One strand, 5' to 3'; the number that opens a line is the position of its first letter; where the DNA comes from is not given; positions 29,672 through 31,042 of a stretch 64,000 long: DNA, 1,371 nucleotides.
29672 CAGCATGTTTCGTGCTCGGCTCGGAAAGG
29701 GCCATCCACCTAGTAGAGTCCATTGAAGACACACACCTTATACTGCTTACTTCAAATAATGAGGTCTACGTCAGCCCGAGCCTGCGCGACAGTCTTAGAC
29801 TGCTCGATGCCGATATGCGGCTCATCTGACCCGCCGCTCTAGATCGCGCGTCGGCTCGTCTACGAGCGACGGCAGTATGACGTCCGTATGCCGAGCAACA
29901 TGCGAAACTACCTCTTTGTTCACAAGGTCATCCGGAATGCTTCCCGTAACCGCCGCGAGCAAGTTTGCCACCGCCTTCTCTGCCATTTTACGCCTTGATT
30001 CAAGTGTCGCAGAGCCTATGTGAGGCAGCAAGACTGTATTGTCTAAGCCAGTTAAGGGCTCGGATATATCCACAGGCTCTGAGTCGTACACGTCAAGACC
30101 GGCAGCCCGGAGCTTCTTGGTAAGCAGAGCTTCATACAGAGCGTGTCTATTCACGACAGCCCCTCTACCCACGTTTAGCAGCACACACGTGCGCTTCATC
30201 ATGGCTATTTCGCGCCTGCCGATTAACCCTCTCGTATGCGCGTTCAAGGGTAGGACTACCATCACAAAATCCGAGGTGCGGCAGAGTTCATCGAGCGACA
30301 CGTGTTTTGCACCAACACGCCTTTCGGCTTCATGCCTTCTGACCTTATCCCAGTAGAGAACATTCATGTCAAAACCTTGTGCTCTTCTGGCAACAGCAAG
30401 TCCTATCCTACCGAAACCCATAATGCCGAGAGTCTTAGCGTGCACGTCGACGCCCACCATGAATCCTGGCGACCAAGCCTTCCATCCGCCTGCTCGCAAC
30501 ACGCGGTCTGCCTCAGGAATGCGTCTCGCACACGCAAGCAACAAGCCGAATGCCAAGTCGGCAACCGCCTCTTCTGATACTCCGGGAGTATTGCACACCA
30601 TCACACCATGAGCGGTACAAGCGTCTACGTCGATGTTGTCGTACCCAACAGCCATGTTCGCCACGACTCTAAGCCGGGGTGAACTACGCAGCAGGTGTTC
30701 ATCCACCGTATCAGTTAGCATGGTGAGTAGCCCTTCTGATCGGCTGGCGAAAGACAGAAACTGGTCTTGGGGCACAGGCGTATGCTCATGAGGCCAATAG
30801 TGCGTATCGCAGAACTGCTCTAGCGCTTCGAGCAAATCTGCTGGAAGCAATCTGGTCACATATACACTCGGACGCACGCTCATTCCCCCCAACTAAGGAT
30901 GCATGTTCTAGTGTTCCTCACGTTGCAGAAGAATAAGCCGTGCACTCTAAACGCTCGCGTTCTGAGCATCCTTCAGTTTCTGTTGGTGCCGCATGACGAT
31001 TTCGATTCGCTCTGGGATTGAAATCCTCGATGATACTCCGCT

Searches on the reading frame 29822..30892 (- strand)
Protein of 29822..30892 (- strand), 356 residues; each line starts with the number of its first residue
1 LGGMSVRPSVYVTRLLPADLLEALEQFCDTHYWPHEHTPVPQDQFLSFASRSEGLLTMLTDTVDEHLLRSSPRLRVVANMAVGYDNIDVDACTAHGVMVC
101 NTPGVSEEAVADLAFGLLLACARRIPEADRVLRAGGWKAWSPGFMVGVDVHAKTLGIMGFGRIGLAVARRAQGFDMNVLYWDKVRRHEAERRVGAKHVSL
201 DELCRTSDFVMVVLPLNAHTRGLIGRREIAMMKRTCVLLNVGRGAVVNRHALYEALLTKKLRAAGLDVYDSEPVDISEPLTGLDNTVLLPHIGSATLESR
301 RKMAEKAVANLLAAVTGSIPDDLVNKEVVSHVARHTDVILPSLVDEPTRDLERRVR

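Call 4: search_protein_families(library=pfam, proteins=[window:29822-30892:-], max_evalue=0.1)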
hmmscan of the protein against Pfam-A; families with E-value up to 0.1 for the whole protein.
window:29822-30892:- (356 aa): 5 families
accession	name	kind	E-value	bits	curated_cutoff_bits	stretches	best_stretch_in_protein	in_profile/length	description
PF02826.25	2-Hacid_dh_C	-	1.3e-58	197.7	25.1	1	115-293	1-178/178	D-isomer specific 2-hydroxyacid dehydrogenase, NAD binding domain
PF00389.36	2-Hacid_dh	-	7e-31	107.1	24.6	1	13-325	4-134/134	D-isomer specific 2-hydroxyacid dehydrogenase, catalytic domain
PF07991.19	KARI_N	-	0.0036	17.3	20.6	1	151-220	3-74/165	Acetohydroxy acid isomeroreductase, NADPH-binding domain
PF03446.21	NAD_binding_2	-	0.0082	16.6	21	1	155-259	2-110/161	NAD binding domain of 6-phosphogluconate dehydrogenase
PF03807.23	F420_oxidored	-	0.0099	16.9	21.6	1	155-219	2-72/94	NADP oxidoreductase coenzyme F420-dependent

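Call 89: search_protein_families(library=ncbifam, proteins=[window:29822-30892:-], max_evalue=0.00001)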
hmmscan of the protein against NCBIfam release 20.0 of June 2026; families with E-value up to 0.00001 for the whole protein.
window:29822-30892:- (356 aa): 21 families
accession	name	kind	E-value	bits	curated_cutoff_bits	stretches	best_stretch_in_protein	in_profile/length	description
NF009714.1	PRK13243.1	equivalog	4.5e-110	368.1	455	1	7-330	2-328/332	glyoxylate reductase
NF011938.0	PRK15409.1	equivalog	3.1e-90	302.5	492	1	7-329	2-323/324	glyoxylate/hydroxypyruvate reductase GhrB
TIGR01327.1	PGDH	equivalog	6.8e-73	246.2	454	1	38-328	27-314/525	phosphoglycerate dehydrogenase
NF008759.0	PRK11790.1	equivalog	2.9e-48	164.5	404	1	62-313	65-315/410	phosphoglycerate dehydrogenase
NF005069.0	PRK06487.1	equivalog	1.4e-47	162.3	448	1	62-317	58-313/320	2-hydroxyacid dehydrogenase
NF006263.0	PRK08410.1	equivalog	1.3e-46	159.5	389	1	62-314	52-306/311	D-2-hydroxyacid dehydrogenase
NF041369.1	Dhydh_Halo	equivalog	7.8e-41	140.3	400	1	77-309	59-289/305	D-2-hydroxyacid dehydrogenase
NF005750.0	PRK07574.1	equivalog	4.5e-38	131.3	329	1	68-312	109-353/386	NAD-dependent formate dehydrogenase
NF005387.0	PRK06932.1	equivalog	5.1e-34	117.7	492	1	62-311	54-306/314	2-hydroxyacid dehydrogenase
NF005027.0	PRK06436.1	equivalog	2e-33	115.8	261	1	75-327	51-291/303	2-hydroxyacid dehydrogenase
NF000492.1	vanH_gen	exception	1e-32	113.4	540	1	76-272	69-255/312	D-lactate dehydrogenase VanH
NF001309.0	PRK00257.1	equivalog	1.2e-32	113.3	434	2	147-313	111-276/379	4-phosphoerythronate dehydrogenase PdxB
NF000004.1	vanH-D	exception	4.8e-28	98.2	550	1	75-272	74-261/323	D-lactate dehydrogenase VanH-D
NF000112.1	vanH-Amyco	exception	9.2e-26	90.9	625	1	76-272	98-284/348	VanH-AOV family D-lactate dehydrogenase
NF000151.1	vanH-Ac1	exception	1.5e-25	90.3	750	1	76-272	105-291/351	D-lactate dehydrogenase VanH-Ac1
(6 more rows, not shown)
